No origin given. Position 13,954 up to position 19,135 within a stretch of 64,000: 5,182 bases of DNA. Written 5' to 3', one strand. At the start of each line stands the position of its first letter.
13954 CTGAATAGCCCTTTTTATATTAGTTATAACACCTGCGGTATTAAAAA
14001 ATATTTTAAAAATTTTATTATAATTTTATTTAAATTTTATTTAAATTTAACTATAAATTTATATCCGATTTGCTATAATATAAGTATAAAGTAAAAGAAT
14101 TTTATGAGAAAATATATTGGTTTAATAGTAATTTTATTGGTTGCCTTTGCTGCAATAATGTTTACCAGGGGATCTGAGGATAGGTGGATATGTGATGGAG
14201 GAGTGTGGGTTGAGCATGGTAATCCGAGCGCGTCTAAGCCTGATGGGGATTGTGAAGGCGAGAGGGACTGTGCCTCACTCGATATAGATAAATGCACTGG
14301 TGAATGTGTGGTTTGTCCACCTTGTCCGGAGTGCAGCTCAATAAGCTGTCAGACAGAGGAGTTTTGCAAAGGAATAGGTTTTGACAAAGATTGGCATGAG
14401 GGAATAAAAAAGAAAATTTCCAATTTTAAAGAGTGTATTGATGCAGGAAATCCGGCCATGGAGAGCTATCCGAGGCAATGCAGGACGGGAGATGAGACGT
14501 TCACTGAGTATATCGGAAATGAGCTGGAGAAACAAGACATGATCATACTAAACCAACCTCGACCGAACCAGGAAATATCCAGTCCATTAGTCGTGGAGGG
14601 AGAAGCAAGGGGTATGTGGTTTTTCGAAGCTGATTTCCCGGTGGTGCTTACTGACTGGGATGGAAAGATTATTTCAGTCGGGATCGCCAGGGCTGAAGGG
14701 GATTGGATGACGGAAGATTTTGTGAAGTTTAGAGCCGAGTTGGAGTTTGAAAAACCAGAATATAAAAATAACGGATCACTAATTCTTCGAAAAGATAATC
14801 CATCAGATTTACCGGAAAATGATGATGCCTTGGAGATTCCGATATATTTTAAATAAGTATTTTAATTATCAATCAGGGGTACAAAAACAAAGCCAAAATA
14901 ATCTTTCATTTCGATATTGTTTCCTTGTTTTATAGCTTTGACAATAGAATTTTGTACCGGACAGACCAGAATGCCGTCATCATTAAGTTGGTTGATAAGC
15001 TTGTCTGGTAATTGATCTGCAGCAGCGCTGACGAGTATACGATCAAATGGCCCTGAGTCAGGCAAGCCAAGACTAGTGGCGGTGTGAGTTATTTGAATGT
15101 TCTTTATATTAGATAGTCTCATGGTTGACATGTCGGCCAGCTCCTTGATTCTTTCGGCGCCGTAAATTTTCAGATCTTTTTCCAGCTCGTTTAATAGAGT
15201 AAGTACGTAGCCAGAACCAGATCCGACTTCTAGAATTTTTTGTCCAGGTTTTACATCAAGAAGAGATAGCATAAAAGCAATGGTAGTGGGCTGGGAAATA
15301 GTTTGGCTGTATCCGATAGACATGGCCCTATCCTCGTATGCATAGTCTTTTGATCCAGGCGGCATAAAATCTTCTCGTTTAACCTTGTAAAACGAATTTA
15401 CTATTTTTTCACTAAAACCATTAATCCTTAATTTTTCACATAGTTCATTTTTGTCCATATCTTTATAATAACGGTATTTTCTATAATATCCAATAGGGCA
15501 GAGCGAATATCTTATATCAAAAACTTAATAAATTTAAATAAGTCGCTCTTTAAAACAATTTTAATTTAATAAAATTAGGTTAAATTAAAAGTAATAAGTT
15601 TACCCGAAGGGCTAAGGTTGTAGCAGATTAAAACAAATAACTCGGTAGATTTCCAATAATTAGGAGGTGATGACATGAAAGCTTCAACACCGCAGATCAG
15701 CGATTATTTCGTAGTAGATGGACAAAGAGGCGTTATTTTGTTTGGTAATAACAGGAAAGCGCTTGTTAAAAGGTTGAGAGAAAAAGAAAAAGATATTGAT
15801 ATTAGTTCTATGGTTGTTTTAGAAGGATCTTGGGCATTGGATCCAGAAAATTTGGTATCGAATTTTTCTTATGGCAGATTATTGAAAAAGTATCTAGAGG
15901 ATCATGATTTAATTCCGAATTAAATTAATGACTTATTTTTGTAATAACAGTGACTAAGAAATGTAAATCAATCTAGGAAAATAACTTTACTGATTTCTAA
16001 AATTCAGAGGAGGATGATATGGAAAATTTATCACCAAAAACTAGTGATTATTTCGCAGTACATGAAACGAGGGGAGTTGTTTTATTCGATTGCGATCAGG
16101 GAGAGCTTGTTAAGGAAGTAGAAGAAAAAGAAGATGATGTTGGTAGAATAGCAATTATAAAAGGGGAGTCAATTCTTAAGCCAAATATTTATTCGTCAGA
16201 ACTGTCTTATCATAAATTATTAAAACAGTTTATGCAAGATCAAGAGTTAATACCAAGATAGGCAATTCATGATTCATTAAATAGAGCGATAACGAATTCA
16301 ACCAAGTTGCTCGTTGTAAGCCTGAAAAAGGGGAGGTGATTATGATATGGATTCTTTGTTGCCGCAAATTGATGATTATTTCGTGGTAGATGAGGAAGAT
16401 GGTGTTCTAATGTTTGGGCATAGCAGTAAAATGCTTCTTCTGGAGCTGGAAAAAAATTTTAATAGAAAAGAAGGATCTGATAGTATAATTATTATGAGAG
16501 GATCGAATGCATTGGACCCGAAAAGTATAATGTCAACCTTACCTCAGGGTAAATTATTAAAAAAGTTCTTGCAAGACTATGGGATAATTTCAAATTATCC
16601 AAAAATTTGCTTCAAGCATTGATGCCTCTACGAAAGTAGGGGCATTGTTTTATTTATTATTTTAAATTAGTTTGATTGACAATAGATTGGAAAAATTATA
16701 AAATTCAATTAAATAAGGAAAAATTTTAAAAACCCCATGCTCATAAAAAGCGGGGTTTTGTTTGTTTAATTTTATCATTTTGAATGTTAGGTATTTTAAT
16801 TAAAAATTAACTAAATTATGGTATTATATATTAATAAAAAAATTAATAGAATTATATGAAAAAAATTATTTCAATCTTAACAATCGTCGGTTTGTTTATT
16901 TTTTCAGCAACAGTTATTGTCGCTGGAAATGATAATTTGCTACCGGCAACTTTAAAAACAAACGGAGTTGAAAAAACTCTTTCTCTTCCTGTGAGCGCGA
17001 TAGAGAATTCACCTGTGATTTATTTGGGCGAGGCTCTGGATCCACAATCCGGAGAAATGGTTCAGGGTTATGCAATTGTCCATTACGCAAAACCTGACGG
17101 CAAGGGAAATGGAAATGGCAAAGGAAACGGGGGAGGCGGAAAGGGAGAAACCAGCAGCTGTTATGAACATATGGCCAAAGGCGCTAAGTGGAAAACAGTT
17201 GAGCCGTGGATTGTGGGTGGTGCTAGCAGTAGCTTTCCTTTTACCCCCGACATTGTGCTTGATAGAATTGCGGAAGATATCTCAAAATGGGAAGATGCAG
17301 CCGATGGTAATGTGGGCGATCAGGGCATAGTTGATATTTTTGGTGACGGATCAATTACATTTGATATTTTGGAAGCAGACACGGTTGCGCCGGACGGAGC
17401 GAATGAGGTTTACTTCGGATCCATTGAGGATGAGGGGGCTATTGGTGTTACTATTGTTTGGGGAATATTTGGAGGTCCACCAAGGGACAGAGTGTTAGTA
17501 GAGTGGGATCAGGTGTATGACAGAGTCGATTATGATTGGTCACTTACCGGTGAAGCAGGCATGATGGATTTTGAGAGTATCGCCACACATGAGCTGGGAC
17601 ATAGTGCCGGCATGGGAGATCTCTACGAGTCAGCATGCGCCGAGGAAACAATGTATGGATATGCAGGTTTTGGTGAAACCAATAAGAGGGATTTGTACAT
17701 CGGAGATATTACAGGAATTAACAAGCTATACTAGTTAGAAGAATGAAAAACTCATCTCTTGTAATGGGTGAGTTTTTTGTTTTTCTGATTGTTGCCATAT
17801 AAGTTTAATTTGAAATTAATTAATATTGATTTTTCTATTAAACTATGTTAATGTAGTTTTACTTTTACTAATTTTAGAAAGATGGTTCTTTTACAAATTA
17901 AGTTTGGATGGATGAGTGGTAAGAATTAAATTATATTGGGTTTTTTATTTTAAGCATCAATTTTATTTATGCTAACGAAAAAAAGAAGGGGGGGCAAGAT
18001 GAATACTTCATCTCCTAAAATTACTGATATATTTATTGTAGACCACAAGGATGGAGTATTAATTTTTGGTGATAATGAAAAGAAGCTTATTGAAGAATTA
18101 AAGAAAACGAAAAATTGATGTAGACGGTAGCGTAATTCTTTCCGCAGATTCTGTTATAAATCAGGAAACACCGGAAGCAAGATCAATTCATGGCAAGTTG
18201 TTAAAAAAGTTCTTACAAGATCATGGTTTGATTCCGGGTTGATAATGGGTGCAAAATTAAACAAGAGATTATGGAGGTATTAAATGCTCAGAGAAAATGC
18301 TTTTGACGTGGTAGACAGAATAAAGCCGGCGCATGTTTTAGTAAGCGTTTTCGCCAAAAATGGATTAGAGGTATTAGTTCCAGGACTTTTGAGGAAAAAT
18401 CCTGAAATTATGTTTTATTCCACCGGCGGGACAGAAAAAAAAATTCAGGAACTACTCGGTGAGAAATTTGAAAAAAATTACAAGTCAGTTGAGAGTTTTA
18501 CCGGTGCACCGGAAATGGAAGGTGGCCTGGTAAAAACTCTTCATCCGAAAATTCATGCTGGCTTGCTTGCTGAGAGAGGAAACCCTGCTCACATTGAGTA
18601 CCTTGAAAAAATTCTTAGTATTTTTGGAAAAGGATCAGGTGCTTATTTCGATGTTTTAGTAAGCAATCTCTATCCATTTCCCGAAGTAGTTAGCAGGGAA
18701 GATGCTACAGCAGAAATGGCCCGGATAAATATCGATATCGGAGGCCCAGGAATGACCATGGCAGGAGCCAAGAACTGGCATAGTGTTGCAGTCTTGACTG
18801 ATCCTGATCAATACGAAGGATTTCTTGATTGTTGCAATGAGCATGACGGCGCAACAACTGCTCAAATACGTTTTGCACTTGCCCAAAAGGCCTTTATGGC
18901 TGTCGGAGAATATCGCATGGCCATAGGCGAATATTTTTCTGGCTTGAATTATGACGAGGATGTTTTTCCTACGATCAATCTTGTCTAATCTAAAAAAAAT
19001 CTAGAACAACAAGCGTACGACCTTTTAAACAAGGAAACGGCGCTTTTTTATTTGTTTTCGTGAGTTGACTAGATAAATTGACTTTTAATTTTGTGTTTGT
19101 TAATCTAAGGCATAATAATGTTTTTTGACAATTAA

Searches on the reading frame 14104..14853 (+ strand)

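Call 6: search_protein_families(library=pfam, proteins=[window:14104-14853:+], max_evalue=1)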
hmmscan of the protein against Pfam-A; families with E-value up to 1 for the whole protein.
window:14104-14853:+ (250 aa): 1 family
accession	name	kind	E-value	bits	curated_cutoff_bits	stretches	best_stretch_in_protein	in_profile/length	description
PF10648.15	Gmad2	-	8.4e-13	48.9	25.7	1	149-235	4-84/86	Immunoglobulin-like domain of bacterial spore germination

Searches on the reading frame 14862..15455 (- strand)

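Call 6: search_protein_families(library=pfam, proteins=[window:14862-15455:-], max_evalue=1)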
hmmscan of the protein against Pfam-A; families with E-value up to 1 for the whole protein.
window:14862-15455:- (197 aa): 14 families
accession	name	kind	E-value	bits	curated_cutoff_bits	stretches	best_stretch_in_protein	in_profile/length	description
PF01135.25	PCMT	-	1e-47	163.1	20.3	1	2-196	3-207/210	Protein-L-isoaspartate(D-aspartate) O-methyltransferase (PCMT)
PF13489.12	Methyltransf_23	-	0.0018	18.5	27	1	69-183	21-134/164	Methyltransferase domain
PF08241.18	Methyltransf_11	-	0.0025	18.9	21.2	1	75-151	1-75/95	Methyltransferase domain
PF07021.18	MetW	-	0.0038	17.3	21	1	68-106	11-48/193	Methionine biosynthesis protein MetW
PF13847.12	Methyltransf_31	-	0.01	15.9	27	1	69-151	2-89/145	Methyltransferase domain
PF02353.26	CMAS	-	0.011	15.5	27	1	55-118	47-109/273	Mycolic acid cyclopropane synthetase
PF00398.26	RrnaAD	-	0.011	15.3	24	1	55-125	15-83/263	Ribosomal RNA adenine dimethylase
PF13649.12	Methyltransf_25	-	0.015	16.4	27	1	74-152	1-80/97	Methyltransferase domain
PF01209.24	Ubie_methyltran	-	0.051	13.3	20.1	1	61-152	38-132/233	ubiE/COQ5 methyltransferase family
PF08541.16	ACP_syn_III_C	-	0.056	14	26.6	1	46-85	44-83/90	3-Oxoacyl-[acyl-carrier-protein (ACP)] synthase III C terminal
PF05175.20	MTS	-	0.14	12.3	23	1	60-102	21-63/170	Methyltransferase small domain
PF08704.16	GCD14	-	0.17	11.9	26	1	57-85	27-55/247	tRNA methyltransferase complex GCD14 subunit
PF02384.22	N6_Mtase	-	0.17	11.6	20.4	1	59-124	35-106/311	N-6 DNA Methylase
PF08242.18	Methyltransf_12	-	0.24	12.6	30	1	75-150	1-79/98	Methyltransferase domain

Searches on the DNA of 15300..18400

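Call 55: search_rna_families(source=window, start=15300, end=18400, threshold=evalue, max_evalue=1)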
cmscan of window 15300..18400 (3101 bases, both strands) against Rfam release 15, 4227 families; matches with E-value up to 1: 1.
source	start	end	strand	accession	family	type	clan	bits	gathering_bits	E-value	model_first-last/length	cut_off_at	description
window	16102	16185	-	RF02706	TeloSII_ncR30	Gene; sRNA;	-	16.8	86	0.9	1-226/226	no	TeloSII non coding RNA 30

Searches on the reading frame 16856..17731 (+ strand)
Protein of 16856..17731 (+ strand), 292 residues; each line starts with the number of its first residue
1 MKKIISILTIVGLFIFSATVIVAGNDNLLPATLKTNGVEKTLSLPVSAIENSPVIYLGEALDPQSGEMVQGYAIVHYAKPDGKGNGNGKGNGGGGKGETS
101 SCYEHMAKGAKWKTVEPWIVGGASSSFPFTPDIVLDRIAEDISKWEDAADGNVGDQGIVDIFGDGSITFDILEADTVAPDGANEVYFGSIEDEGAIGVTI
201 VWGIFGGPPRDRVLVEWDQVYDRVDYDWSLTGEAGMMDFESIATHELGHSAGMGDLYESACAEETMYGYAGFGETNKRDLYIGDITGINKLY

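Call 6: search_protein_families(library=pfam, proteins=[window:16856-17731:+], max_evalue=1)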
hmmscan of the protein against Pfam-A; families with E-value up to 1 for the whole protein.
window:16856-17731:+ (292 aa): 2 families
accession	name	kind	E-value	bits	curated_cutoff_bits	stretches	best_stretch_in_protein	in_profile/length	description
PF00413.30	Peptidase_M10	-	7.4e-06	26.4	24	1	225-292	93-158/159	Matrixin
PF12388.14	Peptidase_M57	-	0.098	12.8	21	1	239-273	133-171/212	Dual-action HEIGH metallo-peptidase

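Call 7: search_protein_families(library=ncbifam, proteins=[window:16856-17731:+], max_evalue=1)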
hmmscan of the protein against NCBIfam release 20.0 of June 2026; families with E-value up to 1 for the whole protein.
window:16856-17731:+ (292 aa): 6 families
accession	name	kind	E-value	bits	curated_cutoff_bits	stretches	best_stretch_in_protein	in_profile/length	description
NF041905.1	MXAN_2677_2678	equivalog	3.9e-05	22.8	250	1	237-292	182-234/283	myxosortase-dependent metalloprotease, MXAN_2677/MXAN_2678 family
NF038122.1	metallo_LGF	subfamily_domain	0.0051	16.9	80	1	225-254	130-158/274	NF038122 family metalloprotease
NF038030.1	spiralin_LP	equivalog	0.021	14.5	140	1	1-41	1-37/239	spiralin lipoprotein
NF033628.1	snapalysin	exception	0.05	13.4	300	1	239-268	148-177/207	snapalysin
TIGR03296.1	M6dom_TIGR03296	domain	0.054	13.4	110.8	1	242-259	169-186/286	M6 family metalloprotease domain-containing protein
NF038029.1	LP_plasma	domain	0.32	11.5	24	1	1-23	1-23/24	lipoprotein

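Call 19: search_protein_families(library=padloc, proteins=[window:16856-17731:+], max_evalue=1)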
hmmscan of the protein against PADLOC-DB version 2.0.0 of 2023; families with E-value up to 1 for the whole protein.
window:16856-17731:+ (292 aa): 0 families

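Call 20: search_protein_families(library=phrogs, proteins=[window:16856-17731:+], max_evalue=1)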
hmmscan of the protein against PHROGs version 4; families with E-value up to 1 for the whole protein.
window:16856-17731:+ (292 aa): 1 family
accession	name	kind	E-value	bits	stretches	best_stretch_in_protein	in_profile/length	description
phrog_20608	-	unknown function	0.053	14.4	1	1-24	1-24/46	-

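Call 26: find_homologous_proteins(query=window:16856-17731:+, max_evalue=0.001)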
Query window:16856-17731:+ (292 aa): 1496 proteins with E <= 0.001 among 3106 candidates; the best 120 are listed.
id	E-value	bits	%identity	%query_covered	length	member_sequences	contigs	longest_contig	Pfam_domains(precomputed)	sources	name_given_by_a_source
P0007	3.3e-193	659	100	100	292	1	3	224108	PF00413.31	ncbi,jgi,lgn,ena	-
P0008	2.0e-97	344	58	100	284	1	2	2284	PF00413.31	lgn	-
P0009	4.1e-95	337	54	100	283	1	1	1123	PF00413.31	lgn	-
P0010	4.7e-95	337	58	100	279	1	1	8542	PF00413.31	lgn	-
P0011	6.1e-95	336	55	100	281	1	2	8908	PF00413.31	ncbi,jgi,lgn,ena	-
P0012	1.2e-94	335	58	100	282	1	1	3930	PF00413.31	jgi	-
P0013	2.2e-94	334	59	91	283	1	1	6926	PF00413.31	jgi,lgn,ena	-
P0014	3.4e-94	334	55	100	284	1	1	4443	PF00413.31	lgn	-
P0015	4.6e-94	333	58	100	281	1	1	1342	PF00413.31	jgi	-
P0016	4.7e-94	333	55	100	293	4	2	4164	PF00413.31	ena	-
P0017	6.1e-94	333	58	100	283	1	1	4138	PF00413.31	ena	-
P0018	7.8e-94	333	55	100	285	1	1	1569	PF00413.31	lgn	-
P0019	8.5e-94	333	55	100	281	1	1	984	PF00413.31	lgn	-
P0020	1.1e-93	332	56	99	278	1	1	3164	PF00413.31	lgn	-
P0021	1.4e-93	332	54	100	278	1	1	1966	PF00413.31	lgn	-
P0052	2.6e-90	321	56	100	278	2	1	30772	PF00413.31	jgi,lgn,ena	-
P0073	3.8e-89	317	53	100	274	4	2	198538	PF00413.31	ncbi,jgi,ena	-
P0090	7.8e-88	313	56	98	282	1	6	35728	PF00413.31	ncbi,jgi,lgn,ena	-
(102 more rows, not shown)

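Call 29: find_encoding_contigs(protein=P0011, flank=5000, max_places=3)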
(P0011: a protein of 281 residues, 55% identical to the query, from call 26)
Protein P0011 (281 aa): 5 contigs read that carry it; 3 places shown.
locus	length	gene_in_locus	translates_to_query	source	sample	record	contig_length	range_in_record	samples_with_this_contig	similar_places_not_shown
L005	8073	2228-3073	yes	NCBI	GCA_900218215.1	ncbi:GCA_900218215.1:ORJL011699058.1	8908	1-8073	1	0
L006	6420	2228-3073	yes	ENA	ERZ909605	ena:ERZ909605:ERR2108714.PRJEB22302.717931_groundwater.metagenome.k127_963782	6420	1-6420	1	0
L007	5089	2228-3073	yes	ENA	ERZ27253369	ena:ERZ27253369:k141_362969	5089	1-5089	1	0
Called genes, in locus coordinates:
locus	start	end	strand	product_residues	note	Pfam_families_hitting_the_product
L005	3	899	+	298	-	?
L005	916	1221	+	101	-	-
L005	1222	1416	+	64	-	-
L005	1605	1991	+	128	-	-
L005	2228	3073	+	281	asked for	PF00413:Peptidase_M10 (weak)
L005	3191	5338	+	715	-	-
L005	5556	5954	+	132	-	PF24585:YunG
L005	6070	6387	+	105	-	PF01980:TrmO_N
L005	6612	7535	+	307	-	PF01522:Polysacc_deac_1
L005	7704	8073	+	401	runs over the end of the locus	?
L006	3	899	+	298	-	?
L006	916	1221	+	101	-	-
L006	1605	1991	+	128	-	-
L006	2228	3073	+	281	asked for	PF00413:Peptidase_M10 (weak)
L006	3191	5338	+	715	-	-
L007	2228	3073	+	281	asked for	PF00413:Peptidase_M10 (weak)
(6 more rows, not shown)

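Call 30: find_encoding_contigs(protein=P0052, flank=6000, max_places=2)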
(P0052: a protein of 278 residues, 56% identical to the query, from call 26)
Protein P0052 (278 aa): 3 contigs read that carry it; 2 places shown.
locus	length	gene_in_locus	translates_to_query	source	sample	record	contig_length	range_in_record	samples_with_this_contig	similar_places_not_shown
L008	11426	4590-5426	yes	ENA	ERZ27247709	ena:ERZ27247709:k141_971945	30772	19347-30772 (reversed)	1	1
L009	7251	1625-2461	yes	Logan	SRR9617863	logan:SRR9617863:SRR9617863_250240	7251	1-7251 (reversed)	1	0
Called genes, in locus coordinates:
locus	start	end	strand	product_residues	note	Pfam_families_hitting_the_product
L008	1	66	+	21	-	?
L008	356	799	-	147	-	-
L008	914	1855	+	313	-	PF13177:DNA_pol3_delta2, PF00004:AAA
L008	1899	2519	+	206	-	-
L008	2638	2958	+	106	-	-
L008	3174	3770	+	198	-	PF02223:Thymidylate_kin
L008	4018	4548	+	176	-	PF00293:NUDIX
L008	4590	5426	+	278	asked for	PF00413:Peptidase_M10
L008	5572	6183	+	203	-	-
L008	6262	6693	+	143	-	PF03946:Ribosomal_L11_N, PF00298:Ribosomal_L11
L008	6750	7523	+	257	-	PF00687:Ribosomal_L1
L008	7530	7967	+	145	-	PF00692:dUTPase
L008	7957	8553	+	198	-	PF13521:AAA_28, PF02223:Thymidylate_kin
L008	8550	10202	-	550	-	PF02511:Thy1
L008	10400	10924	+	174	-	PF00466:Ribosomal_L10, PF27436:RL10_C (weak)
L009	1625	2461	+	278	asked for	PF00413:Peptidase_M10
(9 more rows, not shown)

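Call 31: find_encoding_contigs(protein=P0090, flank=6000, max_places=2)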
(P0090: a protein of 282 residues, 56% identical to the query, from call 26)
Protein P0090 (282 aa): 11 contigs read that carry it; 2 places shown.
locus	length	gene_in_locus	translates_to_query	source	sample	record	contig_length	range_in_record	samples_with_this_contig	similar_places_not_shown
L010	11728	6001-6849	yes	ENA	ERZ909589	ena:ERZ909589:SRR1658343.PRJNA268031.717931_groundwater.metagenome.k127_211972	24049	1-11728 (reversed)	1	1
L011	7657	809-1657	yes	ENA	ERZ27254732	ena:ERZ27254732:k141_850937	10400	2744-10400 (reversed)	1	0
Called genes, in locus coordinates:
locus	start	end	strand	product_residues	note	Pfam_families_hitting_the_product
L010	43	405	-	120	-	PF01592:NifU_N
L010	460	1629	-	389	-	PF13439:Glyco_transf_4, PF13579:Glyco_trans_4_4, PF13477:Glyco_trans_4_2 (weak), PF20706:GT4-conflict (weak), PF00534:Glycos_transf_1, PF13692:Glyco_trans_1_4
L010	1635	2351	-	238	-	PF13489:Methyltransf_23, PF08241:Methyltransf_11, PF08242:Methyltransf_12 (faint), PF13649:Methyltransf_25, PF13847:Methyltransf_31 (weak)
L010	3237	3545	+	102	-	PF01909:NTP_transf_2, PF18765:Polbeta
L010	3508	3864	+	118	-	PF01934:HepT-like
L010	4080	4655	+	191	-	-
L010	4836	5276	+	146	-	PF01980:TrmO_N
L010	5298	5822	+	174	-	PF01814:Hemerythrin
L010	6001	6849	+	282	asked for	PF00413:Peptidase_M10 (weak)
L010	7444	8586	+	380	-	PF13784:Fic_N, PF02661:Fic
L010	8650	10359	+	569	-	-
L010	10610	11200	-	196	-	PF13620:CarboxypepD_reg, PF13715:CarbopepD_reg_2, PF17210:SdrD_B (weak), PF17802:SpaA (weak), PF22904:NOMO1-like_2nd (weak)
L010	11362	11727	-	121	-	?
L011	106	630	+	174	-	PF01814:Hemerythrin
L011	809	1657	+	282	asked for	PF00413:Peptidase_M10 (weak)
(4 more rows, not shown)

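Call 32: find_encoding_contigs(protein=P0073, flank=6000, max_places=2)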
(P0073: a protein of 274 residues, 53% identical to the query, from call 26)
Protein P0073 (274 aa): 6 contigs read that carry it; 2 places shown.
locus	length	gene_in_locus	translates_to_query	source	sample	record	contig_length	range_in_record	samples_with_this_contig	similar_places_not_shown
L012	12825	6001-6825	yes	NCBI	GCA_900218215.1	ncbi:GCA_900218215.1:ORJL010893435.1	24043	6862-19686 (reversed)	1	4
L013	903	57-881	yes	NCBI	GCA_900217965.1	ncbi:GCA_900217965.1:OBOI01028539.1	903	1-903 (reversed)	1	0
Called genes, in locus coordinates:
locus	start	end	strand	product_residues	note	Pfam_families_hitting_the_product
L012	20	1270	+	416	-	PF00270:DEAD, PF04851:ResIII (weak), PF00271:Helicase_C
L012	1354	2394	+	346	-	PF13439:Glyco_transf_4, PF13579:Glyco_trans_4_4 (faint), PF00534:Glycos_transf_1, PF13692:Glyco_trans_1_4, PF13524:Glyco_trans_1_2 (weak)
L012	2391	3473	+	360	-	PF13439:Glyco_transf_4, PF13579:Glyco_trans_4_4, PF00534:Glycos_transf_1, PF13692:Glyco_trans_1_4, PF13524:Glyco_trans_1_2 (weak)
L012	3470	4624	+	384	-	PF22422:MGH1-like_GH, PF17389:Bac_rhamnosid6H, PF06202:GDE_C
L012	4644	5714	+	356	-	PF13439:Glyco_transf_4, PF13579:Glyco_trans_4_4 (weak), PF00534:Glycos_transf_1, PF13692:Glyco_trans_1_4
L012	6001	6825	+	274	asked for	PF00413:Peptidase_M10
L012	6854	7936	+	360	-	PF05448:AXE1 (faint), PF20434:BD-FAE (weak), PF00561:Abhydrolase_1, PF12146:Hydrolase_4, PF12697:Abhydrolase_6, PF00326:Peptidase_S9, PF01738:DLH, PF07859:Abhydrolase_3, +3 more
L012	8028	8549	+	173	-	-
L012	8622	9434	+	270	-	-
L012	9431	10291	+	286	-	PF19293:CdaA_N (weak), PF02457:DAC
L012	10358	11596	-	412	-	PF00709:Adenylsucc_synt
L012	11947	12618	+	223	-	PF12705:PDDEXK_1 (weak)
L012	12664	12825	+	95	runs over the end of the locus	-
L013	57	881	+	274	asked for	PF00413:Peptidase_M10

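Call 51: find_related_loci(query=A4, collection=metagenome_contigs, flank=4000)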
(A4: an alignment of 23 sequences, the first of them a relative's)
Query A4 (292 aa) in metagenome_contigs; peptide patterns used: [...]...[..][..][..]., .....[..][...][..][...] (x = any residue, [..] = any of these).
496 stretches matched a pattern; 373 encode a relative of the query (tblastn E <= 1e-3); the best 80 are kept; 80 distinct loci.
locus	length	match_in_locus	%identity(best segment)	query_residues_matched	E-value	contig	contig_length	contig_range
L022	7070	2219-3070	56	2-292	2e-100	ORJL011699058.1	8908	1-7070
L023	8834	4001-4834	55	1-292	3e-97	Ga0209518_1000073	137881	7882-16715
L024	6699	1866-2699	55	1-292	3e-97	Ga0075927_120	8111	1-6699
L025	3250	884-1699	55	1-292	6e-98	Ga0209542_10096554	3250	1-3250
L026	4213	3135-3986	55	2-292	7e-97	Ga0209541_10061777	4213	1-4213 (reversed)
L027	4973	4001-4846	53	1-292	4e-96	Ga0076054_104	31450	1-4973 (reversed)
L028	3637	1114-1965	54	2-292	5e-97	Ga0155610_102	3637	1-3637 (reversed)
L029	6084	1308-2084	59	27-292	9e-96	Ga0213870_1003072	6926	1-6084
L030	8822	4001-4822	53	1-292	2e-95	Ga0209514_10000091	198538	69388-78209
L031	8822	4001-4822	53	1-292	3e-95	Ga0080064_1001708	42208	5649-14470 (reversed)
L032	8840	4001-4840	54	2-292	5e-94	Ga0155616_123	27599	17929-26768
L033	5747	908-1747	54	2-292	5e-94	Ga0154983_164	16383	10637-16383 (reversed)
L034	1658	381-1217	53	2-292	1e-99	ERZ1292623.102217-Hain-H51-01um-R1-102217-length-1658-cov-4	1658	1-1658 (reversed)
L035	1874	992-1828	54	3-292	3e-99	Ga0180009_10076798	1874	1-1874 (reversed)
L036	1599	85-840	58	31-292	9e-100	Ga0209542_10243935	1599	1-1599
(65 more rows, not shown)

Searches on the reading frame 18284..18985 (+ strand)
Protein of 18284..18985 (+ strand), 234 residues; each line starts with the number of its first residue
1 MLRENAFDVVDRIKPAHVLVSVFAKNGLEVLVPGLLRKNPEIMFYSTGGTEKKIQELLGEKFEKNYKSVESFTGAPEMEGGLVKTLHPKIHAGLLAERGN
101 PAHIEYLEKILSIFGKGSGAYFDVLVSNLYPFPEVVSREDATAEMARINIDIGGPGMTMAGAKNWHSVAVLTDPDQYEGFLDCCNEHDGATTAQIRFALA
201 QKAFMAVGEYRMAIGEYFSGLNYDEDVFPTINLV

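Call 6: search_protein_families(library=pfam, proteins=[window:18284-18985:+], max_evalue=1)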
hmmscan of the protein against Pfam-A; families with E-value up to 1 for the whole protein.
window:18284-18985:+ (234 aa): 2 families
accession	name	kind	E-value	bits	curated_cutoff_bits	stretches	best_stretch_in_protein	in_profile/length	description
PF01808.24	AICARFT_IMPCHas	-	3.9e-11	43.4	25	1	162-220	2-59/311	AICARFT/IMPCHase bienzyme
PF02142.27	MGS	-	0.014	16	24.1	1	44-155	16-93/94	MGS-like domain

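Call 41: find_related_loci(query=window:18284-18985:+, collection=genome_contigs, flank=8000)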
Query window:18284-18985:+ (234 aa) in genome_contigs; peptide patterns used: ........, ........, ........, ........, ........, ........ (x = any residue, [..] = any of these).
111 stretches matched a pattern; 3 encode a relative of the query (tblastn E <= 1e-3); 3 distinct loci.
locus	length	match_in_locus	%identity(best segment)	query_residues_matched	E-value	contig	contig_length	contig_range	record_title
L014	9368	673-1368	64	2-233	3e-97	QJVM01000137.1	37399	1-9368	MAG: Nitrospirae bacterium isolate SZUA-242 scaffold_1195, whole genome shotgun sequence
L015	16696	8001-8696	66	2-233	3e-97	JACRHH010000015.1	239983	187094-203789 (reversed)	MAG: Nitrospirae bacterium isolate NC_groundwater_1772_Pr3_B-0.1um_56_14 SR-2_scaffold_141_1632569, whole genome shotgun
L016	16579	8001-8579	38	13-218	4e-34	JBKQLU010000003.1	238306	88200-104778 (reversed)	MAG: Desulfobaccales bacterium isolate CRr3G3H3I__bin_20 CRr3G3H3I_000000019005, whole genome shotgun sequence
